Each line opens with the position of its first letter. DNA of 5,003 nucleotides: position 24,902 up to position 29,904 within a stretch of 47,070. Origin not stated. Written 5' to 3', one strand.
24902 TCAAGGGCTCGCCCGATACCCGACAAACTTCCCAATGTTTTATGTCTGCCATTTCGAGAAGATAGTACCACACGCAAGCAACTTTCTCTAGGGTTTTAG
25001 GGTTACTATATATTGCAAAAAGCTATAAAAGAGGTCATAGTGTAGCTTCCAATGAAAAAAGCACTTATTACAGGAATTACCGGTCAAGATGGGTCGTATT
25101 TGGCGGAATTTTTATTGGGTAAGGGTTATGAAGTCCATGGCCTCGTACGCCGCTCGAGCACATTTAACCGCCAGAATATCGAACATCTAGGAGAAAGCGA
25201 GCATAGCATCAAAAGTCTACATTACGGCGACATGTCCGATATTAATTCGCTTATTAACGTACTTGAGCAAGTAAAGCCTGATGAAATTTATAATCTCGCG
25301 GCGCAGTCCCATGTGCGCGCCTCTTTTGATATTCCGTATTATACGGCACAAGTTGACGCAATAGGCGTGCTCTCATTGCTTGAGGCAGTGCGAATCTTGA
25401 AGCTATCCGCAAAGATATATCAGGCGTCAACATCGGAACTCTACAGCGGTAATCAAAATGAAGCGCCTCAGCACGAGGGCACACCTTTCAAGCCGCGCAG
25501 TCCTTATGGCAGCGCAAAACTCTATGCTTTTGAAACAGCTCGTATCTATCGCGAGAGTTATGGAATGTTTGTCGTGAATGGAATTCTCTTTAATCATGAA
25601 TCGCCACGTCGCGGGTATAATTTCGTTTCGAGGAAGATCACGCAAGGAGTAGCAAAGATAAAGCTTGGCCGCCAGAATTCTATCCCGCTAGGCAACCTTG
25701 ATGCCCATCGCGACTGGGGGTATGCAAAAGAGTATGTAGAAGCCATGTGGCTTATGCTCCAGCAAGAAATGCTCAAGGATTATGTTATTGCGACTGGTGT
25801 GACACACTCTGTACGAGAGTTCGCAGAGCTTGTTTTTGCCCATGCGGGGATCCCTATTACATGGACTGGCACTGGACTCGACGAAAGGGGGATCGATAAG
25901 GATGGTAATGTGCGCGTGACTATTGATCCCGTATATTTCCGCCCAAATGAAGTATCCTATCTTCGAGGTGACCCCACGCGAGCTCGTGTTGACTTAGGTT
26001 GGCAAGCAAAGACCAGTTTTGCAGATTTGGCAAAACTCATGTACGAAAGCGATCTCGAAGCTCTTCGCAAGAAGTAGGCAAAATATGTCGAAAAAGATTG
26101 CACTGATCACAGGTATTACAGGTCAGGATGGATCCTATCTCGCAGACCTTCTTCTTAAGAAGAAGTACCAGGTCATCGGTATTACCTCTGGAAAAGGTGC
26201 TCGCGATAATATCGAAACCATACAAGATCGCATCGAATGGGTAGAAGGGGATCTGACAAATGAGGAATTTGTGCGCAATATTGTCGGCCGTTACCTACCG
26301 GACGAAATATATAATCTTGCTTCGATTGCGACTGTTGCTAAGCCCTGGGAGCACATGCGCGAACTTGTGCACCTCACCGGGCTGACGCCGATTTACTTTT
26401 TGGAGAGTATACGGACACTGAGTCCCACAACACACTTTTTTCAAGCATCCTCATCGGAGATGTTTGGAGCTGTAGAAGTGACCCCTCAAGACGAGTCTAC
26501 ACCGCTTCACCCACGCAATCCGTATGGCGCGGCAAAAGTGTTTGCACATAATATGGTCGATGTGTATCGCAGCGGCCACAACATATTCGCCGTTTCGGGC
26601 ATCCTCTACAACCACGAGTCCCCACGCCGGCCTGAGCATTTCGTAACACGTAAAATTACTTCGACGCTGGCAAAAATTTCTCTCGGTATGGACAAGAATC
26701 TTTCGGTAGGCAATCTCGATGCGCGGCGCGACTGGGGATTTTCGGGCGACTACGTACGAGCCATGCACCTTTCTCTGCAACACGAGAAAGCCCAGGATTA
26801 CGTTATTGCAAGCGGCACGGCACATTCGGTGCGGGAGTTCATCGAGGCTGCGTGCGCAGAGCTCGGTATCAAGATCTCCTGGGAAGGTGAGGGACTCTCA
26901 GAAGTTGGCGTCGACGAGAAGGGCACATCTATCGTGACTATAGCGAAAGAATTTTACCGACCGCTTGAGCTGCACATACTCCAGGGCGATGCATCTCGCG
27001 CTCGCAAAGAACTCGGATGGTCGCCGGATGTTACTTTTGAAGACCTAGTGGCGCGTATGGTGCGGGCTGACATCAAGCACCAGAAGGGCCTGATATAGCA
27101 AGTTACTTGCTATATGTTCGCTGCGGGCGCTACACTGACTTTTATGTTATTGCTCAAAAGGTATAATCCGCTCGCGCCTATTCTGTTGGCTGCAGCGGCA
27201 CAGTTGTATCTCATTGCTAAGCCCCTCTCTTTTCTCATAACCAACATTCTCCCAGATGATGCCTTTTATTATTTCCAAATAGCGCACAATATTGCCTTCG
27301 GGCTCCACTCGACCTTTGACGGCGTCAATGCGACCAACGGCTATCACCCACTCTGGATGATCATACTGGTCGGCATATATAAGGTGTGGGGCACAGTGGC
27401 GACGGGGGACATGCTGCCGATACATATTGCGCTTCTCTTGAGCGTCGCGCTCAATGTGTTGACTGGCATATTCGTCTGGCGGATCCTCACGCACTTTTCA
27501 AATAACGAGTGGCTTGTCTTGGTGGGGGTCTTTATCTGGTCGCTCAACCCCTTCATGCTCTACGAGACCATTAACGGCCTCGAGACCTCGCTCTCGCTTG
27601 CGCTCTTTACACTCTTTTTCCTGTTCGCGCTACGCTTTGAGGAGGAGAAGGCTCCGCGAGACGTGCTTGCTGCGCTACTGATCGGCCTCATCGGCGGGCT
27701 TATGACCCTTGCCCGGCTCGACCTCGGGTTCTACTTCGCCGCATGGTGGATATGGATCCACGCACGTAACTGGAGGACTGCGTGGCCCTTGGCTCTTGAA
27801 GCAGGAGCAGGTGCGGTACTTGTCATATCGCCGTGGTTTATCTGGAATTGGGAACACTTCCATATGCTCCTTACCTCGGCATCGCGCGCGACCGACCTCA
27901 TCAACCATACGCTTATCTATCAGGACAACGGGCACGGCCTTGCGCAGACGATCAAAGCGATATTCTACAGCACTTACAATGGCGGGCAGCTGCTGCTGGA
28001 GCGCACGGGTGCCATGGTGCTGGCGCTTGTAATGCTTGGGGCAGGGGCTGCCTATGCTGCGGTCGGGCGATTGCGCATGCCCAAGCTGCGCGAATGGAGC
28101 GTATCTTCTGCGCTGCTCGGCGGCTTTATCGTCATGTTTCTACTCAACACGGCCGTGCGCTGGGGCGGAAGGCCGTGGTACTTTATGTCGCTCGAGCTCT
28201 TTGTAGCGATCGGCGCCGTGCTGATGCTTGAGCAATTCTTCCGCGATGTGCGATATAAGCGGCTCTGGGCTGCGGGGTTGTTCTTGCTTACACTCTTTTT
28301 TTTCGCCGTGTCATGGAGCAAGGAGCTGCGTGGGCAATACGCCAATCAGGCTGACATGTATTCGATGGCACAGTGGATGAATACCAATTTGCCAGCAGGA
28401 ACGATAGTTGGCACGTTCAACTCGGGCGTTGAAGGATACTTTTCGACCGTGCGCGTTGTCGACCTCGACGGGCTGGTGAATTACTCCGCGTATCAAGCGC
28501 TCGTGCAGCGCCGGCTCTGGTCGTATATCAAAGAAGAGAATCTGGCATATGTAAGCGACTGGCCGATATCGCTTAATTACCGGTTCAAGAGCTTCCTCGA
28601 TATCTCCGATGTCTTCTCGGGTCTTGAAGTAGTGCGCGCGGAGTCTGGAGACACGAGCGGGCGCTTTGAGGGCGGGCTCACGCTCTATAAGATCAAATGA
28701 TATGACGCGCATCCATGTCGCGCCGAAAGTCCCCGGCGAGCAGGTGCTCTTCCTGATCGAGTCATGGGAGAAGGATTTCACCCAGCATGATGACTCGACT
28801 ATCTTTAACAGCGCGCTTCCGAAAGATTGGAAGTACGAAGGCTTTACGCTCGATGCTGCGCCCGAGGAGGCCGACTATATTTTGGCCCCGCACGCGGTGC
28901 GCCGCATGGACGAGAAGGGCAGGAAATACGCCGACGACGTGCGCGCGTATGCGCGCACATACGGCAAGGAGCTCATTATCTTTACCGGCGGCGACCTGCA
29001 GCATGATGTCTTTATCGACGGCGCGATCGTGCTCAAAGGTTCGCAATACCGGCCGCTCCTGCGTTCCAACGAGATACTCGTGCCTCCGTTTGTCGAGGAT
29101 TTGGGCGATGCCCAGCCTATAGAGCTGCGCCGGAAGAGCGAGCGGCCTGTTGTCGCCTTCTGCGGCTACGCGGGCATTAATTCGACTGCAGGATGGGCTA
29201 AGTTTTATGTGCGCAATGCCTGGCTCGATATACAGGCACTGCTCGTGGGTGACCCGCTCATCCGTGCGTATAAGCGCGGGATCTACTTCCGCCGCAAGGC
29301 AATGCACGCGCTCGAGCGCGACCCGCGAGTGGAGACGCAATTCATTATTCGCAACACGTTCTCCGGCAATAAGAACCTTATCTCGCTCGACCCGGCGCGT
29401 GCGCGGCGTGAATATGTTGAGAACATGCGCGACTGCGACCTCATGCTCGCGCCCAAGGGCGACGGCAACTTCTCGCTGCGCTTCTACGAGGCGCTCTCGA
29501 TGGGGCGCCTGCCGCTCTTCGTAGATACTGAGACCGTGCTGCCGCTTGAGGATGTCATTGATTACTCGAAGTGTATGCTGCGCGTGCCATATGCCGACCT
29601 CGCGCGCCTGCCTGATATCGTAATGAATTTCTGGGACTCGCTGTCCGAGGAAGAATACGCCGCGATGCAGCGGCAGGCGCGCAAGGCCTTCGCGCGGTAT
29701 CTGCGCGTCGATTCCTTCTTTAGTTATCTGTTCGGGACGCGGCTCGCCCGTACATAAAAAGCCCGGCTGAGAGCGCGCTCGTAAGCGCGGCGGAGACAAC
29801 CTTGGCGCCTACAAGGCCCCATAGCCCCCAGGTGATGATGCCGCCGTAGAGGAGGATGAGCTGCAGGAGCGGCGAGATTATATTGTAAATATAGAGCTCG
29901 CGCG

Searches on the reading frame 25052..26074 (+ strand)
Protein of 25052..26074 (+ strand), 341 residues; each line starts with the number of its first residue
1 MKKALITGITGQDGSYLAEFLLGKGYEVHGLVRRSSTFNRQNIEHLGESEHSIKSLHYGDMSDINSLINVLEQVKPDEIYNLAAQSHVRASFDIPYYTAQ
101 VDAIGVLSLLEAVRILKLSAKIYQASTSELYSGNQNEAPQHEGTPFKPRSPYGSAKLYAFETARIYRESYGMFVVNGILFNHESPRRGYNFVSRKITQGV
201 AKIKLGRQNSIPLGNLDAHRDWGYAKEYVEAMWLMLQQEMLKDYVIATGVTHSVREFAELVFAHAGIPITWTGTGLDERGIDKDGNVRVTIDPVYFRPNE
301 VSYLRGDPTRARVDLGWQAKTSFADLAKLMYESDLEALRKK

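Call 35: search_protein_families(library=pfam, proteins=[window:25052-26074:+], max_evalue=0.001)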
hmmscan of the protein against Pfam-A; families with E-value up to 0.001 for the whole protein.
window:25052-26074:+ (341 aa): 3 families
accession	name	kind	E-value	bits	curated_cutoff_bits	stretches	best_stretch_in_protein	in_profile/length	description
PF16363.11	GDP_Man_Dehyd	-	7.8e-135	450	27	1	5-330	1-332/332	GDP-mannose 4,6 dehydratase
PF01370.27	Epimerase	-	2.5e-67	227.2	20.9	1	4-246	1-239/240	NAD dependent epimerase/dehydratase family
PF04321.23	RmlD_sub_bind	-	1.1e-09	38.3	27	1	3-158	2-131/287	RmlD substrate binding domain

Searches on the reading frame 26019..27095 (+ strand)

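Call 35: search_protein_families(library=pfam, proteins=[window:26019-27095:+], max_evalue=0.001)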
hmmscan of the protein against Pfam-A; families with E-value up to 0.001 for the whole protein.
window:26019-27095:+ (359 aa): 3 families
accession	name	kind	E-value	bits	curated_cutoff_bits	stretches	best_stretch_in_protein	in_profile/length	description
PF16363.11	GDP_Man_Dehyd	-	6.6e-110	368.1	27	1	29-347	1-332/332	GDP-mannose 4,6 dehydratase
PF01370.27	Epimerase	-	1.8e-54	185.1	20.9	1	28-264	1-240/240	NAD dependent epimerase/dehydratase family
PF04321.23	RmlD_sub_bind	-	5.9e-07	29.3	27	1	29-198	4-154/287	RmlD substrate binding domain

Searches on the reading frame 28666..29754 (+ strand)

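Call 35: search_protein_families(library=pfam, proteins=[window:28666-29754:+], max_evalue=0.001)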
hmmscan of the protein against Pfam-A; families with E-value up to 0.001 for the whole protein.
window:28666-29754:+ (363 aa): 2 families
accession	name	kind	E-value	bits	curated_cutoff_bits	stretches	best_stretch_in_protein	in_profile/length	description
PF03016.20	Exostosin_GT47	-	5e-09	36.3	33.4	1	238-320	220-291/293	Exostosin GT47 domain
PF24785.1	RXYLT1_C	-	8.3e-06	25.8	27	1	239-291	59-111/187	RXYLT1 C-terminal domain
